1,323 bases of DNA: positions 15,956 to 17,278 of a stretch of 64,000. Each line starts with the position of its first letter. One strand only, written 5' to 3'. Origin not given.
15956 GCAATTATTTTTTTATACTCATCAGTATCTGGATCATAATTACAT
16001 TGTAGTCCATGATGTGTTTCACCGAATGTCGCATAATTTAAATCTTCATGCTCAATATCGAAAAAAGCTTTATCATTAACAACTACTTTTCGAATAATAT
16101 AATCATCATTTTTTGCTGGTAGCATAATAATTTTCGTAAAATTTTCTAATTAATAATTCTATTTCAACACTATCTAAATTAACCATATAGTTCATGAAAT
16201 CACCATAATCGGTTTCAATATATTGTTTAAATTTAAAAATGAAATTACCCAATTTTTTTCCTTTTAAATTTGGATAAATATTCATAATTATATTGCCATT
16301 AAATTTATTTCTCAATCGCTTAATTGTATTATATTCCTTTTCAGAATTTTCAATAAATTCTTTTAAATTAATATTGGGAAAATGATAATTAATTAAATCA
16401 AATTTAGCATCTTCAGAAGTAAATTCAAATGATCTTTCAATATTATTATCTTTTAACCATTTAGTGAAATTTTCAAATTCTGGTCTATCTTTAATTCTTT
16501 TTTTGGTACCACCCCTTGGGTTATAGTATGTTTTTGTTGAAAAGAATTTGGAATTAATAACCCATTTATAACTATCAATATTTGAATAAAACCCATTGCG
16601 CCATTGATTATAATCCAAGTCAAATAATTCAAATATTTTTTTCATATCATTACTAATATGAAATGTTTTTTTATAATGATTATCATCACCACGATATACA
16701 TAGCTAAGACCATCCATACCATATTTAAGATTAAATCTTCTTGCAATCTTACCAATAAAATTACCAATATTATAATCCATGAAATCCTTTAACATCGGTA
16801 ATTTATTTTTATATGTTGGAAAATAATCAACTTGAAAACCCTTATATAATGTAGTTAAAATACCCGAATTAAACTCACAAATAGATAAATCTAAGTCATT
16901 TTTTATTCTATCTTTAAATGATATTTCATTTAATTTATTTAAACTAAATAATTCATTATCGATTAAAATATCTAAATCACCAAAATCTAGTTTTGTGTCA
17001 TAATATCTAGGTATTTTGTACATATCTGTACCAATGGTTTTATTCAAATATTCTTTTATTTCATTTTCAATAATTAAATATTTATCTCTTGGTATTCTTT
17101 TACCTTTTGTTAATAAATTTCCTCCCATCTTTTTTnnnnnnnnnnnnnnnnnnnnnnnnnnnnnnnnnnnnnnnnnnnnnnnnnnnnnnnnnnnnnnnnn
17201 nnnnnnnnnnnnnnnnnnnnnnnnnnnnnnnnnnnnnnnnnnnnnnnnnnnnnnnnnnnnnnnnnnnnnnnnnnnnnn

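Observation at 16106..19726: Nucleotidyltransferase genes interleaved with the CRISPR arrays, and a tRNA-repair gene set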

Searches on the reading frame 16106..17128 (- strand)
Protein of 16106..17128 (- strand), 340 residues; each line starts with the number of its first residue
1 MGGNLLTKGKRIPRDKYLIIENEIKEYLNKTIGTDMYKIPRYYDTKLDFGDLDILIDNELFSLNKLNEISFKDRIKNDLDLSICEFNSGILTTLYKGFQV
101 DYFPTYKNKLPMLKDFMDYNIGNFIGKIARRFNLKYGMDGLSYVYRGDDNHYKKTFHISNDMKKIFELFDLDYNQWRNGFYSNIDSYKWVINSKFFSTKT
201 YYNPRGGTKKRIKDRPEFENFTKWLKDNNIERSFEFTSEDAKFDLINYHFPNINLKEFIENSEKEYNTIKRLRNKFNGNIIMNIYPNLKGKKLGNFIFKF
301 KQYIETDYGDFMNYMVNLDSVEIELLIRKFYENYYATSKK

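Call 6: search_protein_families(library=pfam, proteins=[window:16106-17128:-], max_evalue=1)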
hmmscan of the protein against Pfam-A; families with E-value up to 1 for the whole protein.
window:16106-17128:- (340 aa): 1 family
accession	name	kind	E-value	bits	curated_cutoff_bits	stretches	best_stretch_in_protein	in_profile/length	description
PF23432.1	DUF7118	-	0.22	11.1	27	1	219-272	173-226/357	Domain of unknown function (DUF7118)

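Call 10: search_protein_families(library=phrogs, proteins=[window:16106-17128:-], max_evalue=0.01)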
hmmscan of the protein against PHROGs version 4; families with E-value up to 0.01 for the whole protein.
window:16106-17128:- (340 aa): 1 family
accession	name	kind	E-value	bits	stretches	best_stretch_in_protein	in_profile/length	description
phrog_24943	-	DNA, RNA and nucleotide metabolism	1.9e-23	84.2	1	1-215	1-227/350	DNA polymerase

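Call 13: search_solved_structures(query=window:16106-17128:-, max_evalue=1, show_alignments=2)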
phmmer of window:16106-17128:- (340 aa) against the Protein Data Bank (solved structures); distinct sequences matched with E-value up to 1: 3.
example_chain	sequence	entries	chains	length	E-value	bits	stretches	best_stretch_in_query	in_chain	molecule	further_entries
7p3a_A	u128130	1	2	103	0.27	13.7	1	198-249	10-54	RNA transcription, translation and transport factor protein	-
8v9s_A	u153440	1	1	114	0.49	12.9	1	160-207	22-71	Replication protein P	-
9u78_A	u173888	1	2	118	0.75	12.2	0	212-240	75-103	Single Chain Protein of De Novo Designed Helix Bundles-4EH2 with KDPV Loop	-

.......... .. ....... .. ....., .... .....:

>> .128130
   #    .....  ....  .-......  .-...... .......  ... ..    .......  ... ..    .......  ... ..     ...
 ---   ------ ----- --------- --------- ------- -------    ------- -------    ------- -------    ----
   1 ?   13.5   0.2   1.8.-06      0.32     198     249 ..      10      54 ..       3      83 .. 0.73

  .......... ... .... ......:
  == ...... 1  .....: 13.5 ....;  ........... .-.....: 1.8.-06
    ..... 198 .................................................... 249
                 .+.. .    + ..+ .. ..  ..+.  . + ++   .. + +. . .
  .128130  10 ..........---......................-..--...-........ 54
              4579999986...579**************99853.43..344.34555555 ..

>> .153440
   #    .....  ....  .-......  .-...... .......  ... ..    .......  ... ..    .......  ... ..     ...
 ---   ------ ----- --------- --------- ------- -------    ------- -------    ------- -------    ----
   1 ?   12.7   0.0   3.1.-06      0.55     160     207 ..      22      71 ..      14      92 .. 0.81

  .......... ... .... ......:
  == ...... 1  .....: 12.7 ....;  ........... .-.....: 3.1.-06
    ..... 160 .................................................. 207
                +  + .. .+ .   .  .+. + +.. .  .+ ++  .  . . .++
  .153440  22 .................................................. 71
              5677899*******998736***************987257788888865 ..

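Call 15: find_homologous_proteins(query=window:16106-17128:-)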
Query window:16106-17128:- (340 aa): 64 proteins with E <= 0.001 among 1589 candidates.
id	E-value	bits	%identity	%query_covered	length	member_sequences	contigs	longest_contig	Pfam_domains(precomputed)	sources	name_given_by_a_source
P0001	1.9e-223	759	100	100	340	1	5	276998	-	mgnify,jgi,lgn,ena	mgnify:CR=1 FL=1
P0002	1.0e-142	494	68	97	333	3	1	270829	-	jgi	jgi:hypothetical protein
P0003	1.2e-142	493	69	97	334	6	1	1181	-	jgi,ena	-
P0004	3.1e-140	485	67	97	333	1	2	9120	-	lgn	-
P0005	1.0e-138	480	68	97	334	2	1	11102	-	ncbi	-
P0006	5.1e-134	465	64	98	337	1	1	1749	-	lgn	-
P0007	7.4e-132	458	63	98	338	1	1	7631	-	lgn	-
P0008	8.5e-131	454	64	97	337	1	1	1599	-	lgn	-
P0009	1.2e-129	451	65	95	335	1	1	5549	-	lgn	-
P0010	6.4e-129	448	60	98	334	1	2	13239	-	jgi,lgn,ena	jgi:hypothetical protein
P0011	2.1e-124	433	60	97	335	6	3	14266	-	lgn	-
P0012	6.5e-110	386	55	99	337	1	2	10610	-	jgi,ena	jgi:hypothetical protein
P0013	1.6e-109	384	54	99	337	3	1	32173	-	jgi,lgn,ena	jgi:hypothetical protein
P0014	6.9e-107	376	50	99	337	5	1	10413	-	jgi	jgi:hypothetical protein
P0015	2.0e-106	374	52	99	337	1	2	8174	-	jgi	jgi:hypothetical protein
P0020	1.9e-70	256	46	93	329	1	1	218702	-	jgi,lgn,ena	jgi:hypothetical protein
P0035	3.5e-59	219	39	97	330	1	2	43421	-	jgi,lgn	jgi:hypothetical protein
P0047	2.2e-55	206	38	98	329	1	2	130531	-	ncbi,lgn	-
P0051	1.7e-54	204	42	90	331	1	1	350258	-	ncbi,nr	nr:hypothetical protein [uncultured Psychroserpens sp.]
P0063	3.2e-24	104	30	92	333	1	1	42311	-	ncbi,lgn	-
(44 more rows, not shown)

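Call 17: find_encoding_contigs(protein=P0002, flank=8000, max_places=3)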
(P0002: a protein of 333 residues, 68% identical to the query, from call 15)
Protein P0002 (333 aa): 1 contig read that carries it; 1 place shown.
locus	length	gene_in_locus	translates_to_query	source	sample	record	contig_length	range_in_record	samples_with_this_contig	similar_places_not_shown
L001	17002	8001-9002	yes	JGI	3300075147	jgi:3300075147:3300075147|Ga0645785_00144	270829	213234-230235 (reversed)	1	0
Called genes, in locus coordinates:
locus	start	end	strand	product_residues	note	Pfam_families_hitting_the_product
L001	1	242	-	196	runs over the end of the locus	-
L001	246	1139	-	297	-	PF18998:Flg_new_2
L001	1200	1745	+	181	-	-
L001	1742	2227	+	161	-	PF18760:ART-PolyVal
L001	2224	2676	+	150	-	-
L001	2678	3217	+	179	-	-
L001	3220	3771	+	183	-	-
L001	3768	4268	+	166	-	-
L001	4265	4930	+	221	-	-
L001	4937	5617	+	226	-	-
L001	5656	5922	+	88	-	-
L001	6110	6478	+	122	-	-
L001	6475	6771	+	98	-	-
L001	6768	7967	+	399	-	PF10127:RlaP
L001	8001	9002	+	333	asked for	-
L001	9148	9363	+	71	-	-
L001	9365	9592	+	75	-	-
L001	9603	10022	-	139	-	-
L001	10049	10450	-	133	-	-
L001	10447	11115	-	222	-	-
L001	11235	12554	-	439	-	-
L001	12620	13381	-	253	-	-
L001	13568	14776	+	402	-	PF12323:HTH_OrfB_IS605, PF01385:OrfB_IS605, PF07282:Cas12f1-like_TNB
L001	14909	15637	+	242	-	-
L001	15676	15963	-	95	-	-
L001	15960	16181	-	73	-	-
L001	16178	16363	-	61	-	-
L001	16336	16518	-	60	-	-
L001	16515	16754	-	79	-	-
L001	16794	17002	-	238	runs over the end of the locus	-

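Call 18: find_encoding_contigs(protein=P0020, flank=8000, max_places=3)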
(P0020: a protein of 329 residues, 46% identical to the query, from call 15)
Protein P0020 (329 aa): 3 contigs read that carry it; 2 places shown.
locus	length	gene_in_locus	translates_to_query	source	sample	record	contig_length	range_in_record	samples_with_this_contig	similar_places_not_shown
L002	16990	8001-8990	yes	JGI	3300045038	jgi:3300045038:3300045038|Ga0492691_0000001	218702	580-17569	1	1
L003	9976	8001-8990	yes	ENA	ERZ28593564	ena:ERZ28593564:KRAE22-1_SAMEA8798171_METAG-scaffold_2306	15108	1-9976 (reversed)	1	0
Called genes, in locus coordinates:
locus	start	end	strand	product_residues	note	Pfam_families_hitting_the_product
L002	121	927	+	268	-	PF13495:Phage_int_SAM_4, PF00589:Phage_integrase, PF22823:MrpR_C_cat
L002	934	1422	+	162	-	PF06941:NT5C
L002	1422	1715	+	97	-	-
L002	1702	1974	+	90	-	-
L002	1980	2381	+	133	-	PF00156:Pribosyltran (faint)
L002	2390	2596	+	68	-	-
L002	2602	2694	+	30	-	-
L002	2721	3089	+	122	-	-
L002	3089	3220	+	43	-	-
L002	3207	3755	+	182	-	PF17720:RLIG1 (faint)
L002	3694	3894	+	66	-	-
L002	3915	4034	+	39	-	-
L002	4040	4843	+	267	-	PF01145:Band_7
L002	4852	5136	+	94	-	-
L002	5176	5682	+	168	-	-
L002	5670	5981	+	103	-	-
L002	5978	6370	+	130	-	-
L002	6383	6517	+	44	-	-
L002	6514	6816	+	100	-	-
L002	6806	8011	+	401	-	PF10127:RlaP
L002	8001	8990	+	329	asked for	-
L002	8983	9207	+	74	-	-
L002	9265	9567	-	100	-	-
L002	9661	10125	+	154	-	PF18143:HAD_SAK_2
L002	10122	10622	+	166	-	PF00186:DHFR_1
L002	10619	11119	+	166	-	-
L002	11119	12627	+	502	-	PF25199:nSTAND_NTPase5 (faint), PF05970:PIF1 (weak), PF13086:AAA_11 (weak), PF13604:AAA_30, PF01443:Viral_helicase1 (weak), PF09848:SLFN-g3_helicase (weak), PF13245:AAA_19, PF13538:UvrD_C_2 (weak)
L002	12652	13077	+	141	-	-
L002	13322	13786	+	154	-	-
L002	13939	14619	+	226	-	-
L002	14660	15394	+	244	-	-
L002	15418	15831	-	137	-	-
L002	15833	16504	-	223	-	-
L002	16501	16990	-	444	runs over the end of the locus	-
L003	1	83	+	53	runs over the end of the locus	-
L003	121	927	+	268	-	PF13495:Phage_int_SAM_4, PF00589:Phage_integrase, PF22823:MrpR_C_cat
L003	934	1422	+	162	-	PF06941:NT5C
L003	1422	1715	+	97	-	-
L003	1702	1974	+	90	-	-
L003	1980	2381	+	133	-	PF00156:Pribosyltran (faint)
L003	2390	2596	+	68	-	-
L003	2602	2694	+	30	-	-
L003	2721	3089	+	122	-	-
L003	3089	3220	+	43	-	-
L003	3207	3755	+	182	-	PF17720:RLIG1 (faint)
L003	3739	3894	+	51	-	-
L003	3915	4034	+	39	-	-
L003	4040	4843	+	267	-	PF01145:Band_7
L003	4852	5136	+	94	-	-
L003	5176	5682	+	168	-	-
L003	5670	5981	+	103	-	-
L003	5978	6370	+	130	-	-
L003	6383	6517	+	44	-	-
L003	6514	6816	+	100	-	-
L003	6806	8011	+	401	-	PF10127:RlaP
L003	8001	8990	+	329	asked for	-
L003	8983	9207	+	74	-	-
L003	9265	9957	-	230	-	-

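Call 31: predict_structure(alignment_id=A1)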
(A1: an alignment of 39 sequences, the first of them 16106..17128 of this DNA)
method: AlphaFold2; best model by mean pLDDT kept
length: 340 residues; sequences in the alignment: 39
mean_pLDDT: 93.5   pTM: 0.84
mean pLDDT of the five models: 93.5, 93.2, 92.8, 92.7, 92.6
residues with pLDDT >= 90: 297; 70-90: 36; 50-70: 5; < 50: 2
segments of 3 or more residues with pLDDT < 50: none
pLDDT, mean of each block of 10 residues (from residue 1): 67 97 98 97 96 96 80 95 94 96 96 95 94 94 93 95 97 97 97 95 84 87 97 93 95 94 96 95 97 97 96 95 97 84
secondary structure, 60 per line:
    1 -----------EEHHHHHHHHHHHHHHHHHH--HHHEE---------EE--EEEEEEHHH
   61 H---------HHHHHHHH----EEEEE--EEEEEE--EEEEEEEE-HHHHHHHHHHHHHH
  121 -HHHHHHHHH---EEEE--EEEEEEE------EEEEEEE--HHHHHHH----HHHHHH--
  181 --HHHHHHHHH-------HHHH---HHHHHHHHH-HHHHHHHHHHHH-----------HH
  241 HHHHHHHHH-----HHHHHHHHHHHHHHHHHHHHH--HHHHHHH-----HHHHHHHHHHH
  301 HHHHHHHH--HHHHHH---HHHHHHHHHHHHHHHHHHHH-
elements in order: H14-31 E52-57 H58-61 H71-78 E83-87 E90-95 E98-105 H107-120 H122-130 E134-137 E140-146 E153-159 H162-168 H173-178 H183-191 H199-202 H206-214 H216-227 H239-249 H255-275 H278-284 H290-308 H311-316 H320-339

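Call 35: fold_search(model_id=the predicted structure, library=pdb)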
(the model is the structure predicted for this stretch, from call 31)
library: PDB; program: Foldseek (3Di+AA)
matches with E <= 10: 653; with E <= 0.001: 47
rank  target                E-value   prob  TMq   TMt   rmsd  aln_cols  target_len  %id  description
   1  8e11_A                7.3e-05  1.00  0.37  0.49   5.3       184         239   14  Structure of mouse DNA polymerase Beta (PolB) mutant (released 2023-02-01)
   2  8e10_B                9.5e-05  1.00  0.37  0.49   5.3       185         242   14  Structure of mouse polymerase beta (released 2023-02-01)
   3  7un7_A                1.4e-04  1.00  0.37  0.39   4.8       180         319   14  DNA Polymerase lambda in complex with a 1nt microhomology substrate (released 2023-03-29)
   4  4xq8_A                1.6e-04  1.00  0.33  0.44   5.6       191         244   16  Human DNA polymerase lambda- MgdATP binary complex and complex with 6 paired DNA (released 2016-02-24)
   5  8e11_B                2.0e-04  1.00  0.36  0.49   5.0       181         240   13  Structure of mouse DNA polymerase Beta (PolB) mutant (released 2023-02-01)
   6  5chg_B                2.2e-04  1.00  0.33  0.44   5.7       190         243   16  Human DNA polymerase lambda L431A mutant- MgdGTP binary and complex with 6 paired DNA (released 2016-02-24)
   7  7m43_A                2.4e-04  1.00  0.37  0.39   4.5       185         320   15  DNA Polymerase Lambda, TTP:At Ca2+ Ground State Ternary Complex (released 2022-07-06)
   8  4ub1_A                2.4e-04  1.00  0.36  0.38   5.3       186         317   13  DNA polymerase beta product complex with a templating adenine and 8-oxodGMP, 90 s (released 2014-11-12)
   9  5cp2_A                2.5e-04  1.00  0.33  0.43   5.7       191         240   15  Human DNA polymerase lambda L431A mutant- Apoenzyme and complex with 6 paired DNA (released 2016-02-24)
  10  8e10_A                2.8e-04  1.00  0.36  0.47   5.6       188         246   12  Structure of mouse polymerase beta (released 2023-02-01)
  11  9ewb_A                3.1e-04  1.00  0.35  0.37   5.2       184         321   15  DNA Polymerase Lambda I493R, TTP:At Ca2+ Ground State Ternary Complex (released 2025-07-23)
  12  7m4d_A                3.3e-04  1.00  0.37  0.39   4.0       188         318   14  DNA Polymerase Lambda, dCTP:At Ca2+ Ground State Ternary Complex (released 2022-07-06)
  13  4xrh_A                3.5e-04  1.00  0.34  0.44   5.6       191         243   16  Human DNA polymerase lambda- MgdTTP binary and complex with 6 paired DNA (released 2016-02-24)
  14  4x5v_A                3.6e-04  1.00  0.36  0.38   5.7       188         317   15  Crystal structure of the post-catalytic nick complex of DNA polymerase lambda with a templating A and incorporated 8-o (released 2015-10-28)
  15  2pfo_A                3.8e-04  1.00  0.37  0.38   4.3       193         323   15  DNA Polymerase lambda in complex with DNA and dUPNPP (released 2007-05-15)
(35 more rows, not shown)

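Call 51: find_encoding_contigs(protein=P0051, flank=7000, max_places=1)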
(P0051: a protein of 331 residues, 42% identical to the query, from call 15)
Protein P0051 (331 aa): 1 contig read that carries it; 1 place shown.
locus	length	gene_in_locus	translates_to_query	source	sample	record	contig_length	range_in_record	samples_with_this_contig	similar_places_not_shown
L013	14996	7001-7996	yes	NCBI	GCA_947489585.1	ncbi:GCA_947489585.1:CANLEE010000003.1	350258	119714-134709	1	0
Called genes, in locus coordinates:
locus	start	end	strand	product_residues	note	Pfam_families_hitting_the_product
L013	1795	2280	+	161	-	PF04308:RNaseH_like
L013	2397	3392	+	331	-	PF09414:RNA_ligase, PF18043:T4_Rnl2_C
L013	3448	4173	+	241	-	PF14243:R2K_3, PF18299:R2K_2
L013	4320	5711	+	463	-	PF01139:RtcB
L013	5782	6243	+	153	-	-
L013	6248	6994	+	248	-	PF10127:RlaP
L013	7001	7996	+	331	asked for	-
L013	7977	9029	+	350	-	PF10127:RlaP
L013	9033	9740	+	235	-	PF04256:DUF434, PF18481:DUF5616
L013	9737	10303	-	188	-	PF01648:ACPS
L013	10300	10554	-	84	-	PF00550:PP-binding (faint)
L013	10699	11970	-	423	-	PF00109:ketoacyl-synt, PF02801:Ketoacyl-synt_C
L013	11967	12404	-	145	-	PF07977:FabA, PF22818:ApeI-like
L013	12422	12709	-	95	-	PF08803:ydhR (weak)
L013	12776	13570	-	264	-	PF23441:SDR, PF00106:adh_short, PF08659:KR (weak), PF13561:adh_short_C2, PF12241:Enoyl_reductase (faint)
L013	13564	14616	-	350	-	PF00195:Chal_sti_synt_N, PF08392:FAE1_CUT1_RppA, PF08545:ACP_syn_III (weak), PF02797:Chal_sti_synt_C, PF08541:ACP_syn_III_C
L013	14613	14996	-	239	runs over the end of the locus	PF13679:Methyltransf_32 (weak), PF13489:Methyltransf_23 (weak), PF13847:Methyltransf_31, PF08241:Methyltransf_11 (weak), PF08242:Methyltransf_12 (weak), PF13649:Methyltransf_25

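Call 52: find_encoding_contigs(protein=P0063, flank=7000, max_places=1)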
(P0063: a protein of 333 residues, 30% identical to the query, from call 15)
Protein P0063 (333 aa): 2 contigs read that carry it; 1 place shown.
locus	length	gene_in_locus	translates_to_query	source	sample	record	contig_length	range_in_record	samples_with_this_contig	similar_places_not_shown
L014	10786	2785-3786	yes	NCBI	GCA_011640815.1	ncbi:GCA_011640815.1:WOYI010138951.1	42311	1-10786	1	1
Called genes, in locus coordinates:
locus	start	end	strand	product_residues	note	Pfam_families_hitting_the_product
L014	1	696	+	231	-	?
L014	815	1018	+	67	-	-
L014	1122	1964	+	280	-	-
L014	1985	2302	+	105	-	-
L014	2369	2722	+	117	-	-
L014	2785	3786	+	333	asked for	-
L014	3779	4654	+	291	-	-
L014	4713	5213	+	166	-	-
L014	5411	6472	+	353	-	PF00478:IMPDH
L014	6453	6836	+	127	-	-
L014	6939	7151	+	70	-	-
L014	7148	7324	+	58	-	-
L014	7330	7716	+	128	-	-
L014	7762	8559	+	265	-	-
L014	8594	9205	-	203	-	-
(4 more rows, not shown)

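Call 62: search_solved_structures(query=A1, max_evalue=10, show_alignments=2)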
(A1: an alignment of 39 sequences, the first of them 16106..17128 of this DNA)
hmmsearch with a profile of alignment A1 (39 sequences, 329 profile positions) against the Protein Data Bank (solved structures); distinct sequences matched with E-value up to 10: 29.
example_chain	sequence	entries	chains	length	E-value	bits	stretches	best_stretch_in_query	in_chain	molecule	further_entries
3gzn_A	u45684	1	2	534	0.09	15.3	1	22-78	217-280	NEDD8-activating enzyme E1 regulatory subunit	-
2nvu_A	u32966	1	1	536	0.09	15.3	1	22-78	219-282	NEDD8-activating enzyme E1 regulatory subunit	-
1yov_A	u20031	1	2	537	0.09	15.3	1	22-78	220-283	Amyloid protein-binding protein 1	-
1r4m_A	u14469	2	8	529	0.13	14.8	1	22-79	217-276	amyloid beta precursor protein-binding protein 1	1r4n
1tt5_A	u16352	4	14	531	0.13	14.8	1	22-79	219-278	amyloid protein-binding protein 1 | NEDD8-activating enzyme E1 regulatory subunit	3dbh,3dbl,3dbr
6wrw_C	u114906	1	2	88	0.49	12.8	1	251-326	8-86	Computationally designed protein 2DS25.5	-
8u0p_A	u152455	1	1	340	1.1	11.7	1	8-74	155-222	DNA polymerase lambda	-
3hx0_A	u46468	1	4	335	1.2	11.5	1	8-70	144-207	DNA polymerase lambda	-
1rzt_A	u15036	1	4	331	1.3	11.5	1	8-70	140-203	DNA polymerase lambda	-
3c5g_A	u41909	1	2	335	1.3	11.5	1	8-70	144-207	DNA polymerase lambda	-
4xq8_B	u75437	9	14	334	1.3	11.5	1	8-70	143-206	DNA polymerase lambda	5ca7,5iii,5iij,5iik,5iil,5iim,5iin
3c5f_A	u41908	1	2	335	1.3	11.5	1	8-70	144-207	DNA polymerase lambda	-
1xsn_A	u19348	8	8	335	1.3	11.5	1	8-70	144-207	DNA polymerase lambda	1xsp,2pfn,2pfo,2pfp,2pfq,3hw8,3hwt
1xsl_A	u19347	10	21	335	1.3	11.5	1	8-70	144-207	DNA polymerase lambda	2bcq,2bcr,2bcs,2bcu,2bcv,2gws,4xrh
2o9x_A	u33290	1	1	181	1.3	11.5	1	79-167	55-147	Reductase, assembly protein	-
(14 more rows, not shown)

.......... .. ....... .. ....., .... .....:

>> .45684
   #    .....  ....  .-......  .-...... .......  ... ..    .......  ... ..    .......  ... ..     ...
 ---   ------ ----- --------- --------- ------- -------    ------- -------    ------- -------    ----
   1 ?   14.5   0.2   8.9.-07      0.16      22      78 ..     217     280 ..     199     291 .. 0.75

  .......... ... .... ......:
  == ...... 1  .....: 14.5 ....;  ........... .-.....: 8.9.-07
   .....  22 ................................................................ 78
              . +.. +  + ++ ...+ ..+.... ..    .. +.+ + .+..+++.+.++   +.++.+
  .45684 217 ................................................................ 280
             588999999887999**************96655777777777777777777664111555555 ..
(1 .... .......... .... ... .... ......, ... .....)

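Call 65: search_protein_families(library=ncbifam, proteins=[window:16106-17128:-, L013:7001-7996:+, L013:6248-6994:+, L013:5782-6243:+, L013:9033-9740:+], max_evalue=0.01)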
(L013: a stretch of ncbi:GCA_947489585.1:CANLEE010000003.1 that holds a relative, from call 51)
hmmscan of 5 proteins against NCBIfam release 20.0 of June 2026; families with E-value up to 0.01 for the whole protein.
window:16106-17128:- (340 aa): 0 families

L013:7001-7996:+ (331 aa): 0 families

L013:6248-6994:+ (248 aa): 1 family
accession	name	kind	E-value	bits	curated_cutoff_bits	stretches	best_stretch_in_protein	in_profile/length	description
NF047752.1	MntA_antitoxin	equivalog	0.00025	20.9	60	1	16-72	3-58/106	type VII toxin-antitoxin system MntA family adenylyltransferase antitoxin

L013:5782-6243:+ (153 aa): 0 families

L013:9033-9740:+ (235 aa): 0 families

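Call 67: find_encoding_contigs(protein=P0047, flank=7000, max_places=1)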
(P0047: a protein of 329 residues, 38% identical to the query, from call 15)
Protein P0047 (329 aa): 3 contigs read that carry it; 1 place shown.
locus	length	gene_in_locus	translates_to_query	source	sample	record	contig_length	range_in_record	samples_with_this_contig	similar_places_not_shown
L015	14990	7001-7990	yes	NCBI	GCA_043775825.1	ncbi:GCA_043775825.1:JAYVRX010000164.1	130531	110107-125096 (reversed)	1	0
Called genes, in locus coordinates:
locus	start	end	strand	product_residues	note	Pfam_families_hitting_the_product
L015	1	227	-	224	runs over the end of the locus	PF03591:AzlC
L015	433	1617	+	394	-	PF00512:HisKA, PF02518:HATPase_c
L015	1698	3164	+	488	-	-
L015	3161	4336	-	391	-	PF00890:FAD_binding_2 (weak), PF01134:GIDA (weak), PF01266:DAO, PF03486:HI0933_like (faint), PF07992:Pyr_redox_2 (weak), PF12831:FAD_oxidored (faint), PF13450:NAD_binding_8 (weak), PF13738:Pyr_redox_3 (faint)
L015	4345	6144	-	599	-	-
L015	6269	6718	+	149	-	PF00293:NUDIX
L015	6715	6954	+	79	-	-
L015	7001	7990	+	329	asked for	-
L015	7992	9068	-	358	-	PF13529:Peptidase_C39_2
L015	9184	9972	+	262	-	-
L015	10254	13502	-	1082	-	PF03704:BTAD, PF07719:TPR_2 (faint), PF13191:AAA_16, PF00515:TPR_1 (faint)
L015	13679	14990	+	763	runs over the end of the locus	PF25390:WD40_RLD, PF13540:RCC1_2, PF00415:RCC1, PF13540:RCC1_2, PF00415:RCC1, PF25390:WD40_RLD, PF00415:RCC1, PF13540:RCC1_2, +6 more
